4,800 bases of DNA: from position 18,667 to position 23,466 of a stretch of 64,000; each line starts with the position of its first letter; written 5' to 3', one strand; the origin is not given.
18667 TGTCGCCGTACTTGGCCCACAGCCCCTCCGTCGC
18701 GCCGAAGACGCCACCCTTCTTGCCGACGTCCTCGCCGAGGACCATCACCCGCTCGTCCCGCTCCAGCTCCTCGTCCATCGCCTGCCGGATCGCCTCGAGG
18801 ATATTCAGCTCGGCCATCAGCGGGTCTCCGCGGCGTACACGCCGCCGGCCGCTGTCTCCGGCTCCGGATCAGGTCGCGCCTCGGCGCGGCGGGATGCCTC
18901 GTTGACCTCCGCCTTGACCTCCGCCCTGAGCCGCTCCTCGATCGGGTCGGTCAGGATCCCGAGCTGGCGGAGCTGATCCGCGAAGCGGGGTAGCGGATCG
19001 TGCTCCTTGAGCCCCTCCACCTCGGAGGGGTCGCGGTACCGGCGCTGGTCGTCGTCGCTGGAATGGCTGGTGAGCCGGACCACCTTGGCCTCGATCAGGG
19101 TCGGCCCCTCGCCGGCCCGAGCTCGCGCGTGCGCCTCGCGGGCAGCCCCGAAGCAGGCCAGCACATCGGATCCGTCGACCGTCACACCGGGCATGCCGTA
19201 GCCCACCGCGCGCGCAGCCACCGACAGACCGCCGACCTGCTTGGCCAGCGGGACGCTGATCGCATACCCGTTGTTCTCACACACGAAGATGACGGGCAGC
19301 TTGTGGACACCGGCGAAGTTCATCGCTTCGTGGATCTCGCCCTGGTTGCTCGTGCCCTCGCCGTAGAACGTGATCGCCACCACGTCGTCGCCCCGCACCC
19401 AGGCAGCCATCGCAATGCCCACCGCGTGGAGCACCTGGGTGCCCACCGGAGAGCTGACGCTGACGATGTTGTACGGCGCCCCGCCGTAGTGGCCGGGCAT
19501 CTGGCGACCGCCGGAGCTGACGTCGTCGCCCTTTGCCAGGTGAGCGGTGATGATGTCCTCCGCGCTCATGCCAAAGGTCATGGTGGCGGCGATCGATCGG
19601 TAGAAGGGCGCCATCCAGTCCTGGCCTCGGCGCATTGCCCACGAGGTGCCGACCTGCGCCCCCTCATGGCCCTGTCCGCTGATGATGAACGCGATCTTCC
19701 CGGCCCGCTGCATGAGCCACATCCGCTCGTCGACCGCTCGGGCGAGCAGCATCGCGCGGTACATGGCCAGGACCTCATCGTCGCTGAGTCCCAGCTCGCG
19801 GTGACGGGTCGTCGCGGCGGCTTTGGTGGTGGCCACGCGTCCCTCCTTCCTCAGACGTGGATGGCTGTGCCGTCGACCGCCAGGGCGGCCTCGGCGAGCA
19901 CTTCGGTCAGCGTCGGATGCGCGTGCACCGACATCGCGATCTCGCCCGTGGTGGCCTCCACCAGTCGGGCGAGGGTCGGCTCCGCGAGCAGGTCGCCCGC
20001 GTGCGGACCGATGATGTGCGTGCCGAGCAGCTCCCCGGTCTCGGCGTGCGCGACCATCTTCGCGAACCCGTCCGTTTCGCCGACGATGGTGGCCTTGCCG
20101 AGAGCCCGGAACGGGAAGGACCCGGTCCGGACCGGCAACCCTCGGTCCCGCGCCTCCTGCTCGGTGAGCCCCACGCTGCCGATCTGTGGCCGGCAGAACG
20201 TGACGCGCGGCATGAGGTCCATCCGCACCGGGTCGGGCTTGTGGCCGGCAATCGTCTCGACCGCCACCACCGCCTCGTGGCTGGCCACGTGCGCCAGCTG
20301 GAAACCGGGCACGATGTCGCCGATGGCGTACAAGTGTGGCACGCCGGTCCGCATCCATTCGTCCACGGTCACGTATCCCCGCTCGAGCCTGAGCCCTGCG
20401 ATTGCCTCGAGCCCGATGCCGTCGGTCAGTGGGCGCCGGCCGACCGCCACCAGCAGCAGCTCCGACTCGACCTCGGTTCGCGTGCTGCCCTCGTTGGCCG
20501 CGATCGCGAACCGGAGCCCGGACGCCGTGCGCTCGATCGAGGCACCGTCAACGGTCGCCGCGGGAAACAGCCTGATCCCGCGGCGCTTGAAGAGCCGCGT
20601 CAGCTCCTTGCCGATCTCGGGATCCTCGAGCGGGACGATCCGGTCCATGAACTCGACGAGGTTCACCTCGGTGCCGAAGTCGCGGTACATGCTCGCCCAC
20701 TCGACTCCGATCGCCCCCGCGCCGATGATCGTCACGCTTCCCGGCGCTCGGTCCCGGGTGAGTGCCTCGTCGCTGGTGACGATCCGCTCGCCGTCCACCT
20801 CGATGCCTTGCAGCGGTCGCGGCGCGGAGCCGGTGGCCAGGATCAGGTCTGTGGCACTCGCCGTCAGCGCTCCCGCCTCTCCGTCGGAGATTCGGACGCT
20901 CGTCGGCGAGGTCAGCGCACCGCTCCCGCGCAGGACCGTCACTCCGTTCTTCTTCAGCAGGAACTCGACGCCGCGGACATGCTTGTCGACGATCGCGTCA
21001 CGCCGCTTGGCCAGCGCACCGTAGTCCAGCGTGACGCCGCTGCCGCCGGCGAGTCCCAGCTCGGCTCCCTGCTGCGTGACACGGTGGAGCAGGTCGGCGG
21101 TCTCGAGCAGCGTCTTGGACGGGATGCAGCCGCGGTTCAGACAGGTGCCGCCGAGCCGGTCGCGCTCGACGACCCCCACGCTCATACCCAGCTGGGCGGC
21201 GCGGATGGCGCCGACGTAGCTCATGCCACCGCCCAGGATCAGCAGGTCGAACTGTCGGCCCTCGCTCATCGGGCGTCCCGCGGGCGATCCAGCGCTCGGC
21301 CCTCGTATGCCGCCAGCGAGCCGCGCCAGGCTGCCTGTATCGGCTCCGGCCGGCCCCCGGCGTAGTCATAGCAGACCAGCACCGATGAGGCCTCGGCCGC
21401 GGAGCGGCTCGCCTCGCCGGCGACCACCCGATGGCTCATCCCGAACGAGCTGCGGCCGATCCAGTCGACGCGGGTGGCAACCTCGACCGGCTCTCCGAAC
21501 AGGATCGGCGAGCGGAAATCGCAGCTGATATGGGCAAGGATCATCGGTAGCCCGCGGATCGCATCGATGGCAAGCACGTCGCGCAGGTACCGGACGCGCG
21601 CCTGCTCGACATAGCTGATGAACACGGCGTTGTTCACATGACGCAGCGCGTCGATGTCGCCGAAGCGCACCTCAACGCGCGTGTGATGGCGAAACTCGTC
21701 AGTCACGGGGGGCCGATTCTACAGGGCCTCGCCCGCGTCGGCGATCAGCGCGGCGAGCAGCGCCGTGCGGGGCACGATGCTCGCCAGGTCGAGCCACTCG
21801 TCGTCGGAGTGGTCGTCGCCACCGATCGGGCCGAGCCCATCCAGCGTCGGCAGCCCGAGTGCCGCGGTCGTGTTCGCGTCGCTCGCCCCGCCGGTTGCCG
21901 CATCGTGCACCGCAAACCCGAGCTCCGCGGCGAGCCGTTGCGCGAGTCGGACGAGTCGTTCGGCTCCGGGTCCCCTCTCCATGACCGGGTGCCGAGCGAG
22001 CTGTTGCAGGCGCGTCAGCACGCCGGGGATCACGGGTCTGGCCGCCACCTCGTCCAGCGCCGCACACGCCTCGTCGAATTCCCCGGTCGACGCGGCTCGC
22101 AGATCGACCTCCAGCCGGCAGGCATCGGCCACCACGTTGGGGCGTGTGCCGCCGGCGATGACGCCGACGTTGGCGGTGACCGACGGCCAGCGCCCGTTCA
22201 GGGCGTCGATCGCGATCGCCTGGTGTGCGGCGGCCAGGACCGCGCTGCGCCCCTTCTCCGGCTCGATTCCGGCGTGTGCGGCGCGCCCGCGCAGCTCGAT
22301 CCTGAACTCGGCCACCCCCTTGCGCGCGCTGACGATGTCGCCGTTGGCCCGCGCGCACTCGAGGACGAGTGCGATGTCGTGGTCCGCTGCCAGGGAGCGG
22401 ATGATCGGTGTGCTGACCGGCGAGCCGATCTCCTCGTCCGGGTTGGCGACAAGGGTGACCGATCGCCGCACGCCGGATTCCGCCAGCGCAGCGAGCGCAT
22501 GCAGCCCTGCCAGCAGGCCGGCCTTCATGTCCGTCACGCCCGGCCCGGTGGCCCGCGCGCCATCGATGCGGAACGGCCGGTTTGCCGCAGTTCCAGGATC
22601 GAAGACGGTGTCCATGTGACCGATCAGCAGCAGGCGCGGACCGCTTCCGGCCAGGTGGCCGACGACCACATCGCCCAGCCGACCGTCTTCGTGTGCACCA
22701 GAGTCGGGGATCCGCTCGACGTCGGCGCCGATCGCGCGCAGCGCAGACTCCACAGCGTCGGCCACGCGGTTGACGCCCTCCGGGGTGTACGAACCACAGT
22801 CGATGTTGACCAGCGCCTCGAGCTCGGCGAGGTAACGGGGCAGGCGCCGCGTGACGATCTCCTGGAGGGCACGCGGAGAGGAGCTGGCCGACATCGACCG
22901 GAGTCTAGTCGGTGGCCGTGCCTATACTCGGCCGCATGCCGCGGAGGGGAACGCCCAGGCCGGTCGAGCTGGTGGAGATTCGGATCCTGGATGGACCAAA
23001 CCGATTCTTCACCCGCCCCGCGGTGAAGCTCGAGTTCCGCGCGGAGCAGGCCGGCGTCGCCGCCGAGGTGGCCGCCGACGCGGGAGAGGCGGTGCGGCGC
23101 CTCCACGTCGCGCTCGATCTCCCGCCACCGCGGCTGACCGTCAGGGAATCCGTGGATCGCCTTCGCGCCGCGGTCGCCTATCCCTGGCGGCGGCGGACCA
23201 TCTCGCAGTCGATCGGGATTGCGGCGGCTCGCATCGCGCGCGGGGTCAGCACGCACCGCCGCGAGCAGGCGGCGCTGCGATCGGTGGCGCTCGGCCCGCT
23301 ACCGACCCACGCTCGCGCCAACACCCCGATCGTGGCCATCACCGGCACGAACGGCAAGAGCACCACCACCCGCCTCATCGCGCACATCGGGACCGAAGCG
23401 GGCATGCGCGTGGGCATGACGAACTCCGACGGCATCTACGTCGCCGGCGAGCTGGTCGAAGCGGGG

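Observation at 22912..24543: Cyanophycin synthetase paralog lacking the ATP-grasp domain, convergent with the canonical cphB-cphA operon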

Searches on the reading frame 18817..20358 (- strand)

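Call 14: search_protein_families(library=pfam, proteins=[window:18817-20358:-], max_evalue=0.001)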
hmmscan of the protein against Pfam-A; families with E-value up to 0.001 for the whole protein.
window:18817-20358:- (513 aa): 2 families
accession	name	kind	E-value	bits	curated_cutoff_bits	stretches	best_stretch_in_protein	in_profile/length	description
PF00676.26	E1_dh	-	8.8e-86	288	22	1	200-501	1-300/300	Dehydrogenase E1 component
PF13292.11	DXP_synthase_N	-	5.8e-05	22.9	21.2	1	305-379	113-183/274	1-deoxy-D-xylulose-5-phosphate synthase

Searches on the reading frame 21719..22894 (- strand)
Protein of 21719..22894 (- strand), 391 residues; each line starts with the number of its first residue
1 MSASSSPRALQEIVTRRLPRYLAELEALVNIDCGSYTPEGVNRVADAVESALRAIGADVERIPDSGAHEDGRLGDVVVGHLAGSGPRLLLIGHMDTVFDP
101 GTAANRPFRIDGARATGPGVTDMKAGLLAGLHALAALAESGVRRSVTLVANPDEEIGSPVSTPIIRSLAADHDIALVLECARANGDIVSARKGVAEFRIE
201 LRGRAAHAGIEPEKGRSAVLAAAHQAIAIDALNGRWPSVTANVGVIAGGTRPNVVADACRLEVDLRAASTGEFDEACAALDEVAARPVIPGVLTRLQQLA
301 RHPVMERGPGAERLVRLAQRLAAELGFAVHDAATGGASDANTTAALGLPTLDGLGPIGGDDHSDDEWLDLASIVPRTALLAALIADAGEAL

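Call 14: search_protein_families(library=pfam, proteins=[window:21719-22894:-], max_evalue=0.001)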
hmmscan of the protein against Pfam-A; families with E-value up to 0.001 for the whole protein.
window:21719-22894:- (391 aa): 2 families
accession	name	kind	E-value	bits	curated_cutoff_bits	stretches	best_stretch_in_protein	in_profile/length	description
PF01546.33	Peptidase_M20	-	1.9e-29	103.5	24.6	1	89-385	1-205/206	Peptidase family M20/M25/M40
PF07687.19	M20_dimer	-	7.6e-19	68.1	21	1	190-285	2-100/107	Peptidase dimerisation domain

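Call 50: search_protein_families(library=ncbifam, proteins=[window:21719-22894:-], max_evalue=0.00001)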
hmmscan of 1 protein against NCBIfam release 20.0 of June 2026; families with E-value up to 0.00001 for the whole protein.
window:21719-22894:- (391 aa): 36 families (the best 25 are shown)
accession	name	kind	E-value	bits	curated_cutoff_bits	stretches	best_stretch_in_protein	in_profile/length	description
NF004788.0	PRK06133.1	subfamily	1.8e-88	297.3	349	1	5-388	30-414/417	glutamate carboxypeptidase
NF005602.0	PRK07338.1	equivalog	1.7e-79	267.3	357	1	8-385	8-397/409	hydrolase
NF005678.0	PRK07473.1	equivalog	1.4e-64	218.4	386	1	21-385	13-373/376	M20/M25/M40 family metallo-hydrolase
TIGR01910.1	DapE-ArgE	subfamily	2e-29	103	217.6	1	25-373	4-367/373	ArgE/DapE family deacylase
TIGR01892.1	AcOrn-deacetyl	equivalog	8.4e-29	100.7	297.7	1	25-384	3-365/365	acetylornithine deacetylase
NF005710.0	PRK07522.1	subfamily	5.1e-23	81.9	412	1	22-385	11-386/391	acetylornithine deacetylase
TIGR01900.1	dapE-gram_pos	equivalog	2.6e-22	79.2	304.2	1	42-380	23-346/351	succinyl-diaminopimelate desuccinylase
NF003474.0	PRK05111.1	equivalog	1.5e-19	70.2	460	1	83-385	71-378/383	acetylornithine deacetylase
NF006399.0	PRK08651.1-2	equivalog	6.4e-19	68.2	381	1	25-227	10-211/405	succinyl-diaminopimelate desuccinylase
TIGR01883.1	PepT-like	hypoth_equivalog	4.2e-17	62.2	274.25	1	27-383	8-359/361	peptidase T-like protein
NF005306.0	PRK06837.1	subfamily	4.6e-17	61.9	376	1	77-386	86-420/427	ArgE/DapE family deacylase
NF006365.0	PRK08588.1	subfamily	5.9e-17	62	289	1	84-341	63-333/383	succinyl-diaminopimelate desuccinylase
NF006400.0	PRK08651.1-3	equivalog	4e-15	55.5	374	1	43-228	34-230/410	succinyl-diaminopimelate desuccinylase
TIGR01891.1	amidohydrolases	subfamily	7.4e-15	54.9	153.75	1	47-339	24-323/366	amidohydrolase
NF006439.0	PRK08737.1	equivalog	8e-15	54.7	345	1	22-351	9-328/364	acetylornithine deacetylase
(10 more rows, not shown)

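Call 51: search_solved_structures(query=window:21719-22894:-, max_evalue=1e-10)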
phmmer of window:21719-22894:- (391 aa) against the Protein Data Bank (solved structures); distinct sequences matched with E-value up to 1e-10: 7.
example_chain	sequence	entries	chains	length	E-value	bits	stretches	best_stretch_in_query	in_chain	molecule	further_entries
1cg2_A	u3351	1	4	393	9.1e-49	169.6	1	9-388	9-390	CARBOXYPEPTIDASE G2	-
6xj5_A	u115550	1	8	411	1.3e-48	169.1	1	9-388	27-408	Carboxypeptidase G2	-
7m6u_A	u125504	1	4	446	1.7e-46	162.1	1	66-388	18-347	Carboxypeptidase G2 circular permuation pro-domain fusion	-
3gb0_A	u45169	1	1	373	4.1e-20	75.3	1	89-386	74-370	Peptidase T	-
3rza_A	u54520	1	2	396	4.4e-14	55.5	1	82-355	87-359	tripeptidase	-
7ljh_A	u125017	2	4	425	4.9e-14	55.3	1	69-388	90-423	Poly(Aspartic acid) hydrolase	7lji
7rsf_A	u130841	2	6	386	6.8e-11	45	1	17-383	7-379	Acetylornithine deacetylase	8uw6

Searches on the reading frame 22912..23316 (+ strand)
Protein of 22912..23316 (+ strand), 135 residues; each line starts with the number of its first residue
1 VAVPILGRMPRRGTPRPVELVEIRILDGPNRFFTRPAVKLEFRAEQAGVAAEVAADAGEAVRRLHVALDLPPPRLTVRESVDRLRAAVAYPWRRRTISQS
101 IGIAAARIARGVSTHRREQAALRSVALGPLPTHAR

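Call 61: predict_structure(alignment_id=A3)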
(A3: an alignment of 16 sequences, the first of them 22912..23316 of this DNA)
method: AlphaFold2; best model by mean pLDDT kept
length: 135 residues; sequences in the alignment: 16
mean_pLDDT: 90.1   pTM: 0.81
mean pLDDT of the five models: 90.1, 89.8, 89.8, 88.7, 87.2
residues with pLDDT >= 90: 106; 70-90: 10; 50-70: 19; < 50: 0
segments of 3 or more residues with pLDDT < 50: none
pLDDT, mean of each block of 10 residues (from residue 1): 59 84 95 96 97 98 96 97 98 93 98 95 82 62
secondary structure, 60 per line:
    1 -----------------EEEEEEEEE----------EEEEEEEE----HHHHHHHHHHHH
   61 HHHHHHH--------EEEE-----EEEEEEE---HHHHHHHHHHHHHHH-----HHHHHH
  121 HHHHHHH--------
elements in order: E18-26 E37-44 H49-67 E76-79 E85-91 H95-109 H115-127

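Call 63: search_protein_families(library=pfam, proteins=[window:22912-23316:+], max_evalue=10)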
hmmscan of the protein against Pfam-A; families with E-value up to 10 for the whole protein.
window:22912-23316:+ (135 aa): 0 families
